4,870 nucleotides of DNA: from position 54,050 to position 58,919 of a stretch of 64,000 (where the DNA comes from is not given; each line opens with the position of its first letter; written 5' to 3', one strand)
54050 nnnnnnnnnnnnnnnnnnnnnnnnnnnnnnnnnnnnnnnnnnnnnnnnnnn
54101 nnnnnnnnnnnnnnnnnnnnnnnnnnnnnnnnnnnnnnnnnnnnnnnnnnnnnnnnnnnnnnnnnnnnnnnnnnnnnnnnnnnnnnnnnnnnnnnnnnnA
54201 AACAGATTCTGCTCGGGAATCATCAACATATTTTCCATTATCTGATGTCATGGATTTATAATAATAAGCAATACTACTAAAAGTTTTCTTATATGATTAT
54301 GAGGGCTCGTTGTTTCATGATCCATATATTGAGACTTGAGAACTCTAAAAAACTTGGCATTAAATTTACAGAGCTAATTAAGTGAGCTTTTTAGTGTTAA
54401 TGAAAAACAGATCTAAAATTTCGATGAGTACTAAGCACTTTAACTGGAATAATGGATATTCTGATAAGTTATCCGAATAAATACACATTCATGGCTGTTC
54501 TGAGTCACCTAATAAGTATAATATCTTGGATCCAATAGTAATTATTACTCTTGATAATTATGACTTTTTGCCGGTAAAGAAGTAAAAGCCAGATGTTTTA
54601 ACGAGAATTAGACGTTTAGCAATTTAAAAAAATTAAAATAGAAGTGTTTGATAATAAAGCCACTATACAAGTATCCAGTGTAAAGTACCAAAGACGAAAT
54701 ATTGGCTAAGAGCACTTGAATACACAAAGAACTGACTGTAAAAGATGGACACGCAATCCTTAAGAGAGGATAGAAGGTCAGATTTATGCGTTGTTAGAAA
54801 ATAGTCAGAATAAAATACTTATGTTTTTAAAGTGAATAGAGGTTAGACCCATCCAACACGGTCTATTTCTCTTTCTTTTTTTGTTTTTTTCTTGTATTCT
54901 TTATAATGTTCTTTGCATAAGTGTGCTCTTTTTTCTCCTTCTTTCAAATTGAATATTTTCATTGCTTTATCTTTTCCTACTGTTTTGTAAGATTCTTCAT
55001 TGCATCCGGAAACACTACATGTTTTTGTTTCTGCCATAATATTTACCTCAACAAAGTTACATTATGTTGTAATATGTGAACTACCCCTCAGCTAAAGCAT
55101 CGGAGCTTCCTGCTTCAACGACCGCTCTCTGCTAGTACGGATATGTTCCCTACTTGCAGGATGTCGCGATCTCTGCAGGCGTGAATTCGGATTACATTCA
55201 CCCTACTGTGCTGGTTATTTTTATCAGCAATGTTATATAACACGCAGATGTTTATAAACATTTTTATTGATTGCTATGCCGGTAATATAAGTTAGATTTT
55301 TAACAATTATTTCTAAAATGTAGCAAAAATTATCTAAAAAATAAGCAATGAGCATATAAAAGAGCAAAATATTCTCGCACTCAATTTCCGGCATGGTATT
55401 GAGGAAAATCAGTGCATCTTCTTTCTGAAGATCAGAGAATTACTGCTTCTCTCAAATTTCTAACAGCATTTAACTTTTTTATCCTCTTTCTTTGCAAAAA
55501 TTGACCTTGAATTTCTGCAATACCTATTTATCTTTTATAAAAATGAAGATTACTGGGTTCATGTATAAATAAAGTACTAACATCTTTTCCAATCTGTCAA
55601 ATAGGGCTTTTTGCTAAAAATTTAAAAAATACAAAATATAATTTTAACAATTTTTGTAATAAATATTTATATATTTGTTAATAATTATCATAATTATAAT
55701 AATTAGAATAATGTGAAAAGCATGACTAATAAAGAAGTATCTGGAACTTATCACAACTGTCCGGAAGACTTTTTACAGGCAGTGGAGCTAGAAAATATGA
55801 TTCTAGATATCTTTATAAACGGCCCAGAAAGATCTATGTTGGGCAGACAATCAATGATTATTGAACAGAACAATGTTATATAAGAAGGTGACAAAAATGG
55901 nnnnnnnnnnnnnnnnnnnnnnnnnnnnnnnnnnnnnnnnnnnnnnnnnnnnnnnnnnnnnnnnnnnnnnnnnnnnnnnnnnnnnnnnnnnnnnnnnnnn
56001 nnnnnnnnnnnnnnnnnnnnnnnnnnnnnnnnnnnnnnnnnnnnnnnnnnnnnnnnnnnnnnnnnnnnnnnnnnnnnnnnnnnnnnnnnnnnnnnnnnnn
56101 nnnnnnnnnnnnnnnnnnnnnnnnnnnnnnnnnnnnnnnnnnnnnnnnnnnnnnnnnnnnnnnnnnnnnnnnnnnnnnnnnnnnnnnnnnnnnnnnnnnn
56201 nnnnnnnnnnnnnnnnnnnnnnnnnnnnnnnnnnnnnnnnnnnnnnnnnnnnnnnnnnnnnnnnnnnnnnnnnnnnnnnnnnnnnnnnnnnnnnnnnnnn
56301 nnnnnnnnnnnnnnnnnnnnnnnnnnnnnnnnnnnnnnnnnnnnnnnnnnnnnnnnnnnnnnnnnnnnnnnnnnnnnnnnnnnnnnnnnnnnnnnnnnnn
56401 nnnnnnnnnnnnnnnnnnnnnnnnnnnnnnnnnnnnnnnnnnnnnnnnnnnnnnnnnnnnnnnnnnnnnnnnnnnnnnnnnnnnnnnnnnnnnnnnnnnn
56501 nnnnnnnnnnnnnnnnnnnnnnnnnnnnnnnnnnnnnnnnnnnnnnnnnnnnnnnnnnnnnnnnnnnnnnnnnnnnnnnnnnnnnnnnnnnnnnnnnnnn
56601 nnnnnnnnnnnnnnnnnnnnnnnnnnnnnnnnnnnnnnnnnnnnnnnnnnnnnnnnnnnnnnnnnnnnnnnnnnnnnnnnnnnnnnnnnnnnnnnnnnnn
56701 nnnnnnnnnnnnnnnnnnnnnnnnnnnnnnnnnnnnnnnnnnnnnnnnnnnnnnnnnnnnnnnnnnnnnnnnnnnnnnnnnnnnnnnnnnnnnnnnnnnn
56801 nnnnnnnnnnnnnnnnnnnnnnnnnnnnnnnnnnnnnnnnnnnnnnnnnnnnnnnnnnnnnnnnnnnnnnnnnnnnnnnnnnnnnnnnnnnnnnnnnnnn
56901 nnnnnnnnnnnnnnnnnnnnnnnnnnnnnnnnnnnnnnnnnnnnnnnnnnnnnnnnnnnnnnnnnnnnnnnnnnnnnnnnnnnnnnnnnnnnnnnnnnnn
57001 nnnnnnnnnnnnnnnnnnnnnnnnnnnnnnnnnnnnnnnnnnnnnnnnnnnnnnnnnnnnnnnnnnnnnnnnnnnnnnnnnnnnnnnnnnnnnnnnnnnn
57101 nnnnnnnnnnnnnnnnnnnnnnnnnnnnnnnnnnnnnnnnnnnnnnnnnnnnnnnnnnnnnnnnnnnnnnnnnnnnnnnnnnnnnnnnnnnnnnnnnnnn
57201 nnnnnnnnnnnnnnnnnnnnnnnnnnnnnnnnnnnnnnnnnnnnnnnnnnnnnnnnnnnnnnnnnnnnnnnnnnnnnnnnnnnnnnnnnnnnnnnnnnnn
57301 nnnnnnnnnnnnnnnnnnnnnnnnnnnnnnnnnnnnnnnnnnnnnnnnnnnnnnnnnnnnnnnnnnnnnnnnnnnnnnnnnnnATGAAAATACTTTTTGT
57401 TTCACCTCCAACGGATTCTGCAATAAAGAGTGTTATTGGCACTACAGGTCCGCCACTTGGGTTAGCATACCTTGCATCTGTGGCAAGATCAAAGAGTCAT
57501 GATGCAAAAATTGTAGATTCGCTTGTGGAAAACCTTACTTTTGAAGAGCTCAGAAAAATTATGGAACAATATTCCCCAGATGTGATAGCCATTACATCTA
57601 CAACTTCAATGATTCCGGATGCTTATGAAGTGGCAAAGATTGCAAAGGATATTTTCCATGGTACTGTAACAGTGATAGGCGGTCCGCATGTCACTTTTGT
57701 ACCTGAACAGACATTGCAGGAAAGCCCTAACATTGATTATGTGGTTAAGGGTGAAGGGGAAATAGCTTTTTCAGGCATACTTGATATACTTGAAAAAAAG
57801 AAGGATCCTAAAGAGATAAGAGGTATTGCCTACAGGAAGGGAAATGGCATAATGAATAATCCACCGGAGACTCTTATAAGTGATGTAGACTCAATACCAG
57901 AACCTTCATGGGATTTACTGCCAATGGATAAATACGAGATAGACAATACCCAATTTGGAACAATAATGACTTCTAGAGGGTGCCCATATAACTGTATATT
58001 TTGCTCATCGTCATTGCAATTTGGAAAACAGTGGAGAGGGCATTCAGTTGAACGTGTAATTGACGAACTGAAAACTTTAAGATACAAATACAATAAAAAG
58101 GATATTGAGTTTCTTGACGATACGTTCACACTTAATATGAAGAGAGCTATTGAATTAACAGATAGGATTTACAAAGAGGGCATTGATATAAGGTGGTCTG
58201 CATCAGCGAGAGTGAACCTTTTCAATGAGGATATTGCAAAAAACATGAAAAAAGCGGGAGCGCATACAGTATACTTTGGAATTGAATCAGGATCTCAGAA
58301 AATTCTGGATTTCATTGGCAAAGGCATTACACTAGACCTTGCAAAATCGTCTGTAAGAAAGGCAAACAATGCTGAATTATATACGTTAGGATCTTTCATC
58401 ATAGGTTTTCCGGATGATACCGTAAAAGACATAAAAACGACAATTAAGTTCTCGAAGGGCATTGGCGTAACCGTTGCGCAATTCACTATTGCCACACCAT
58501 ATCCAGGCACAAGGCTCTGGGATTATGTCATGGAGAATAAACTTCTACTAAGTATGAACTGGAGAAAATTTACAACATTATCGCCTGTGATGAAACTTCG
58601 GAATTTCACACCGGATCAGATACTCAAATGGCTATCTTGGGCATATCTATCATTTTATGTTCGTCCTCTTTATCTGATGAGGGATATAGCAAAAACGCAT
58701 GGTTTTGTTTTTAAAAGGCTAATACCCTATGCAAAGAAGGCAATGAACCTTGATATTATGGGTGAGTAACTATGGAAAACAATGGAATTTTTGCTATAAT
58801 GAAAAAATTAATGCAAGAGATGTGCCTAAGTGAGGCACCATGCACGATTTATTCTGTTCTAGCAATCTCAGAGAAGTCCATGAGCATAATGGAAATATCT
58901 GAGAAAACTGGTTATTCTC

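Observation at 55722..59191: GC-shifted cassette: small ORF, N-extended radical SAM/SPASM, B12-binding radical SAM and wHTH - candidate archaeal peptide-maturation or lipid-tailoring system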

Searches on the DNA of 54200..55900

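Call 56: search_rna_families(source=window, start=54200, end=55900, threshold=evalue, max_evalue=1, show_alignments=2)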
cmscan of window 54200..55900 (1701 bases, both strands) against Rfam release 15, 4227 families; matches with E-value up to 1: 1.
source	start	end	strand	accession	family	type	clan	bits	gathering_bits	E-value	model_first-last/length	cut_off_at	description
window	55107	55179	-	RF03064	RAGATH-18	Gene; sRNA;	-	25.8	44.9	0.043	1-71/71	no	RAGATH-18 RNA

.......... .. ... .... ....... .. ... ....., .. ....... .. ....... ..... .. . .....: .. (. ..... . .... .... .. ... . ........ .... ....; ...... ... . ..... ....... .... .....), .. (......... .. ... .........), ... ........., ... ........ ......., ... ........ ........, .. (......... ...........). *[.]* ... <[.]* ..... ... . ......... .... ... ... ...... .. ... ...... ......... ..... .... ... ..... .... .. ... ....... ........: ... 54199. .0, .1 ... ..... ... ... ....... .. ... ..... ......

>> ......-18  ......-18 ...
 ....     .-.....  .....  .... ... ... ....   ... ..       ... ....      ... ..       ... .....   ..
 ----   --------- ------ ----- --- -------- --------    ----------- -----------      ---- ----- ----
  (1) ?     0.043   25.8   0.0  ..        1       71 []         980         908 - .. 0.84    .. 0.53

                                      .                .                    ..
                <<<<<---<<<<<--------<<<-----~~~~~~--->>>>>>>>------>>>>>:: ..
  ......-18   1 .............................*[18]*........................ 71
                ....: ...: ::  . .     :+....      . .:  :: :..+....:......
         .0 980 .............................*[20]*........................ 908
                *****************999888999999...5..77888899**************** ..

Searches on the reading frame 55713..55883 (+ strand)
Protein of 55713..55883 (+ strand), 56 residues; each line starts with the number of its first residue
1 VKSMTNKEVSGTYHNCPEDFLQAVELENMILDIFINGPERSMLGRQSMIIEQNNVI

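Call 3: search_protein_families(library=pfam, proteins=[window:55713-55883:+], max_evalue=0.01)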
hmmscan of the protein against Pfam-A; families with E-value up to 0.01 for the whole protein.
window:55713-55883:+ (56 aa): 0 families

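Call 4: search_protein_families(library=ncbifam, proteins=[window:55713-55883:+], max_evalue=0.01)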
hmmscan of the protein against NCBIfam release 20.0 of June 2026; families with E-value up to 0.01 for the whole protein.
window:55713-55883:+ (56 aa): 0 families

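Call 66: search_protein_representatives(protein=window:55722-55880:+)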
Query: 53 residues. Proteins with E-value up to 0.001 (for the whole library): 4; up to 1e-10: 1; up to 1e-30: 0. The best 4 are listed.
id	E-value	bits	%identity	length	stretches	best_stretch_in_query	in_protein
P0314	4.3e-28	110.4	100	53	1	1-53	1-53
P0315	8.8e-10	53.7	34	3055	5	10-46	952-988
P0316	9.7e-07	44.2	24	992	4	12-47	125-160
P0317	8.0e-05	38.3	41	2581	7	12-38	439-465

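Call 68: list_cluster_members(proteins=[P0314, P0194, P0195])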
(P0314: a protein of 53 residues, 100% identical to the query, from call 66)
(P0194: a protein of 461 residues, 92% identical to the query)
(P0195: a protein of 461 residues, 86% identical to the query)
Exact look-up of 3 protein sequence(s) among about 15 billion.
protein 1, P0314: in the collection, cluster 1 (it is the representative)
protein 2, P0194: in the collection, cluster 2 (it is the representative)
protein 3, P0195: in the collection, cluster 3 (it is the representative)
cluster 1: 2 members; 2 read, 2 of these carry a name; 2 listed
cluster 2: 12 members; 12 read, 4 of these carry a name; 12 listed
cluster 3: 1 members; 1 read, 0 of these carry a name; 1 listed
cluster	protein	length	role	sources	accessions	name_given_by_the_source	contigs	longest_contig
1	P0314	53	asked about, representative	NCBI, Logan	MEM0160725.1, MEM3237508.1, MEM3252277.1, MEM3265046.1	MAG: hypothetical protein QW258_01775 [Thermoplasmata archaeon]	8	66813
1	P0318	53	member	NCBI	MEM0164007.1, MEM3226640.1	MAG: hypothetical protein QXV94_05765 [Thermoplasmata archaeon]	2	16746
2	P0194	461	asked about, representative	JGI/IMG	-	radical SAM superfamily enzyme YgiQ (UPF0313 family)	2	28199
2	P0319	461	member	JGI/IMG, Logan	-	anaerobic magnesium-protoporphyrin IX monomethyl ester cyclase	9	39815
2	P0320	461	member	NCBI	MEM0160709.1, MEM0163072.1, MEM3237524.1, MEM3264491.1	MAG: radical SAM protein [Thermoplasmata archaeon]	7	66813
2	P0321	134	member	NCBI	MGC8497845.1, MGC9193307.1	MAG: hypothetical protein ACP5NL_07640 [Thermoplasmata archaeon]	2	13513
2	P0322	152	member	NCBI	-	-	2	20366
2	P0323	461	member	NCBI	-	-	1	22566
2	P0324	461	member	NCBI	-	-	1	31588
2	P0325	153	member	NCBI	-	-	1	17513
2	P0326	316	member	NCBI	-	-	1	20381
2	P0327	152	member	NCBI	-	-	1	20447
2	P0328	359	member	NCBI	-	-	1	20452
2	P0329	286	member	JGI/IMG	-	-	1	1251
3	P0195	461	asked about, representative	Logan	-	-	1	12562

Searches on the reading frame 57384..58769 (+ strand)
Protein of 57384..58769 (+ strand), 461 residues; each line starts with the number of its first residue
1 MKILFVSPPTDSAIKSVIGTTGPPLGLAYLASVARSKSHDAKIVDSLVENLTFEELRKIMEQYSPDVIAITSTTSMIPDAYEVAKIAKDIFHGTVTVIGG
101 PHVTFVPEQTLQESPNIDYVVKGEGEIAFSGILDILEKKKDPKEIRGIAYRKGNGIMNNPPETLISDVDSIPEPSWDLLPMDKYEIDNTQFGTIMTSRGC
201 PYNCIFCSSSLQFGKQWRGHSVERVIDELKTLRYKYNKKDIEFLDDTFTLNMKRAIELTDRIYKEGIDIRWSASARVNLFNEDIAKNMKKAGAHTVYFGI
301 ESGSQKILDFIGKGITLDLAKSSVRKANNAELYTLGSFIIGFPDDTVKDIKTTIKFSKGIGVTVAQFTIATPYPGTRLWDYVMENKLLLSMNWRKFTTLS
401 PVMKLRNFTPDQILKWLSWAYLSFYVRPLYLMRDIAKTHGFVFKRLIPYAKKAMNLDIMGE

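Call 3: search_protein_families(library=pfam, proteins=[window:57384-58769:+], max_evalue=0.01)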
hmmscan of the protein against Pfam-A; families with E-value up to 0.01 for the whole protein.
window:57384-58769:+ (461 aa): 2 families
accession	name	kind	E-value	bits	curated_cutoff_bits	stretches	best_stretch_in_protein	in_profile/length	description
PF02310.24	B12-binding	-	1.4e-25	89.9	32.1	1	14-132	4-120/121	B12 binding domain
PF04055.27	Radical_SAM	-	5.7e-23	82.3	29.5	1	196-356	3-165/166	Radical SAM superfamily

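Call 4: search_protein_families(library=ncbifam, proteins=[window:57384-58769:+], max_evalue=0.01)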
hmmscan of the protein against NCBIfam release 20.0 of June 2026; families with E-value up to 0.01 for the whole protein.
window:57384-58769:+ (461 aa): 28 families (the best 25 are shown)
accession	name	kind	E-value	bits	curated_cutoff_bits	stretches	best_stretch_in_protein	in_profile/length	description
TIGR02026.1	BchE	equivalog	7.2e-74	249.4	481.35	1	2-433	1-435/497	magnesium-protoporphyrin IX monomethyl ester anaerobic oxidative cyclase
TIGR03471.1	HpnJ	equivalog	1.1e-65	222.4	577.6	1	39-437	45-445/472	hopanoid biosynthesis associated radical SAM protein HpnJ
NF050148.1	rSAM_ApyD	equivalog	2.3e-55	188.2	750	1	23-381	24-392/645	RiPP biosynthesis radical SAM protein ApyD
NF038361.1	rSAM_Sden_1168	equivalog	4.9e-49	167.3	575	1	3-430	65-520/560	Sden_1168 family B12-binding radical SAM P-methyltransferase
TIGR04367.1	HpnR_B12_rSAM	equivalog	1.9e-44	152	650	1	1-398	1-387/490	hopanoid C-3 methylase HpnR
TIGR04479.1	bcpD_PhpK_rSAM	subfamily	1.8e-40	138.8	600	1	26-356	74-405/504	PhpK family radical SAM P-methyltransferase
TIGR04014.1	B12_SAM_MJ_0865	equivalog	1.9e-40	139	360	1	55-385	29-361/434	methyl-coenzyme M reductase glutamine C-methyltransferase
TIGR04072.2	rSAM_ladder_B12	equivalog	3.9e-37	127.9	360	1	24-383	18-373/443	lipid biosynthesis B12-binding/radical SAM protein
TIGR04385.1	B12_rSAM_cofa1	equivalog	1.1e-35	123.7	450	1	24-356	20-360/438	B12 lower ligand biosynthesis radical SAM protein BzaD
TIGR04013.1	B12_SAM_MJ_1487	hypoth_equivalog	1.8e-35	122.6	251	2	49-243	28-202/382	TIGR04013 family B12-binding domain/radical SAM domain-containing protein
TIGR03975.1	rSAM_ocin_1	subfamily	2.2e-34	118.9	281.85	1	55-350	119-420/606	RiPP maturation radical SAM C-methyltransferase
NF033070.1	rSAM_AprD4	equivalog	7.3e-32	110.8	500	1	166-413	168-420/456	AprD4 family radical SAM diol-dehydratase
NF033712.0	B12_rSAM_KedN5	subfamily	9.6e-28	96.7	700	1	24-296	17-304/624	KedN5 family methylcobalamin-dependent radical SAM C-methyltransferase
TIGR04295.1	B12_rSAM_oligo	hypoth_equivalog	4.4e-24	84.9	400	1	23-376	22-378/422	TIGR04295 family B12-binding domain-containing radical SAM protein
NF045585.1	rSAM_slr0320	equivalog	1.9e-22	79.5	775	1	85-388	130-443/511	photosystem II high light acclimation radical SAM protein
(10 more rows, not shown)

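Call 6: search_solved_structures(query=window:57384-58769:+, max_evalue=0.001)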
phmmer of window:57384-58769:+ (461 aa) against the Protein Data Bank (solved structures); distinct sequences matched with E-value up to 0.001: 8.
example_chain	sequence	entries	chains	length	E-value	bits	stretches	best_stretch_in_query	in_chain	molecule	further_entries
9ccb_A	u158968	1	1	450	9.4e-25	90.6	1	47-400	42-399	Radical SAM core domain-containing protein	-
6fd2_B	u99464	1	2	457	5.2e-20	75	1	166-403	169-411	Putative apramycin biosynthetic oxidoreductase 4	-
7kdx_A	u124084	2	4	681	3e-16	62.5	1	64-351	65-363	Methyltransferase TokK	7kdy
5ul2_A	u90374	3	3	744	7.7e-15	57.9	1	40-318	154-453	OxsB protein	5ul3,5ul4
9n1b_A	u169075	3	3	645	2.1e-08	36.7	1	96-229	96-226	Radical SAM protein | Radical SAM enzyme CysS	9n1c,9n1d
4jc0_A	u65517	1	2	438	1e-06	31.2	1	180-358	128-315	Ribosomal protein S12 methylthiotransferase RimO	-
2qgq_A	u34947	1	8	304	2.8e-06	29.7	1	191-358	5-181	Protein TM_1862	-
6wte_A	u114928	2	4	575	6.5e-05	25.2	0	190-371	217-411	B12-binding domain-containing protein | Tryptophan-C2-methyltransferase containing B12-binding domain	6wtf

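Call 78: predict_structure(alignment_id=A5)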
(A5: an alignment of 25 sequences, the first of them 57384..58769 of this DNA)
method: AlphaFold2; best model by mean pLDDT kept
length: 461 residues; sequences in the alignment: 25
mean_pLDDT: 83.0   pTM: 0.83
mean pLDDT of the five models: 83.0, 79.3, 79.1, 75.0, 73.0
residues with pLDDT >= 90: 220; 70-90: 156; 50-70: 39; < 50: 46
segments of 3 or more residues with pLDDT < 50: 199-214, 434-461
pLDDT, mean of each block of 10 residues (from residue 1): 92 57 83 96 90 96 97 77 96 92 79 94 87 97 95 92 83 92 81 72 43 58 94 94 79 91 95 87 95 90 92 89 96 89 93 94 84 81 89 64 88 89 69 46 46 39 29
secondary structure, 60 per line:
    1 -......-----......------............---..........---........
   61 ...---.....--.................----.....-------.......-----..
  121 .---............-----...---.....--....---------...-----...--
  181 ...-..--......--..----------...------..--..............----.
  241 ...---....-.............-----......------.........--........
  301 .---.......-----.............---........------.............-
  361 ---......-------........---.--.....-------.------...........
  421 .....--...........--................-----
elements in order: E2-7 H13-18 H25-36 E40-45 H46-49 H53-63 E67-71 H74-90 E95-99 H107-113 E119-121 H125-136 E148-152 E155-158 E189-194 H222-235 E240-243 H247-250 H252-264 E270-275 H282-290 E293-301 H305-311 H317-329 E333-340 H347-359 E364-369 H377-384 H391-395 H410-425 H428-438 H441-456

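Call 80: fold_search(model_id=the predicted structure, library=pdb)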
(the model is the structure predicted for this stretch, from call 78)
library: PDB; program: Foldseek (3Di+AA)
matches with E <= 10: 1896; with E <= 0.001: 172
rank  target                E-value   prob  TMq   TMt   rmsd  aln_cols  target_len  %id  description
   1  6fd2_A                1.3e-24  1.00  0.72  0.73   6.4       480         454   21  Radical SAM 1,2-diol dehydratase AprD4 in complex with its substrate paromamine (released 2018-01-17)
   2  6fd2_B                7.5e-24  1.00  0.73  0.75   6.3       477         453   20  Radical SAM 1,2-diol dehydratase AprD4 in complex with its substrate paromamine (released 2018-01-17)
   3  6wte_A                8.4e-24  1.00  0.68  0.56   6.3       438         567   17  Structure of radical S-adenosylmethionine methyltransferase, TsrM, from Kitasatospora setae with cobalamin and [4Fe-4S (released 2020-12-23)
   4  6wtf_A                2.3e-23  1.00  0.69  0.60   4.4       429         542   18  Structure of radical S-adenosylmethionine methyltransferase, TsrM, from Kitasatospora setae with tryptophan substrate  (released 2020-12-23)
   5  6wtf_B                2.9e-23  1.00  0.72  0.63   5.7       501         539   16  Structure of radical S-adenosylmethionine methyltransferase, TsrM, from Kitasatospora setae with tryptophan substrate  (released 2020-12-23)
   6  6wte_B                3.0e-23  1.00  0.68  0.59   5.9       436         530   17  Structure of radical S-adenosylmethionine methyltransferase, TsrM, from Kitasatospora setae with cobalamin and [4Fe-4S (released 2020-12-23)
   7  9ccb                  3.2e-23  1.00  0.64  0.70   3.8       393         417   24  X-ray crystal structure of methyl-coenzyme M reductase glutamine methylase (MgmA) from Methanothermobacter marburgensis  (released 2025-01-01)
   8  5ul4                  2.1e-22  1.00  0.72  0.47  10.4       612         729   17  Structure of Cobalamin-dependent S-adenosylmethionine radical enzyme OxsB with aqua-cobalamin and S-adenosylmethionine b (released 2017-04-19)
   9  5ul2                  4.7e-22  1.00  0.69  0.46   9.8       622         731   17  Structure of Apo, SeMet-labeled Cobalamin-dependent S-adenosylmethionine radical enzyme OxsB (released 2017-04-19)
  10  5ul3                  1.8e-21  1.00  0.65  0.43  10.0       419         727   21  Structure of Cobalamin-dependent S-adenosylmethionine radical enzyme OxsB with aqua-cobalamin bound (released 2017-04-19)
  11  7kdy_A                1.9e-19  1.00  0.69  0.50   7.0       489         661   20  Crystal structure of Streptomyces tokunonesis TokK with hydroxycobalamin, 5'-deoxyadenosine, methionine, and (2R)-pant (released 2022-01-12)
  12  7kdx_A                2.3e-19  1.00  0.68  0.49   7.8       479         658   20  Crystal structure of Streptomyces tokunonesis TokK with hydroxycobalamin, 5'-deoxyadenosine, and methionine (released 2022-01-12)
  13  7kdy_B                2.6e-19  1.00  0.67  0.48   7.9       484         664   19  Crystal structure of Streptomyces tokunonesis TokK with hydroxycobalamin, 5'-deoxyadenosine, methionine, and (2R)-pant (released 2022-01-12)
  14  7kdx_B                3.5e-19  1.00  0.68  0.49   7.1       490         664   20  Crystal structure of Streptomyces tokunonesis TokK with hydroxycobalamin, 5'-deoxyadenosine, and methionine (released 2022-01-12)
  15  9n1d                  1.1e-17  1.00  0.65  0.49   4.7       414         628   18  Crystal structure of CysS from Corallococcus sp. CA054B with 5'-deoxyadenosine and methionine bound (released 2026-01-28)
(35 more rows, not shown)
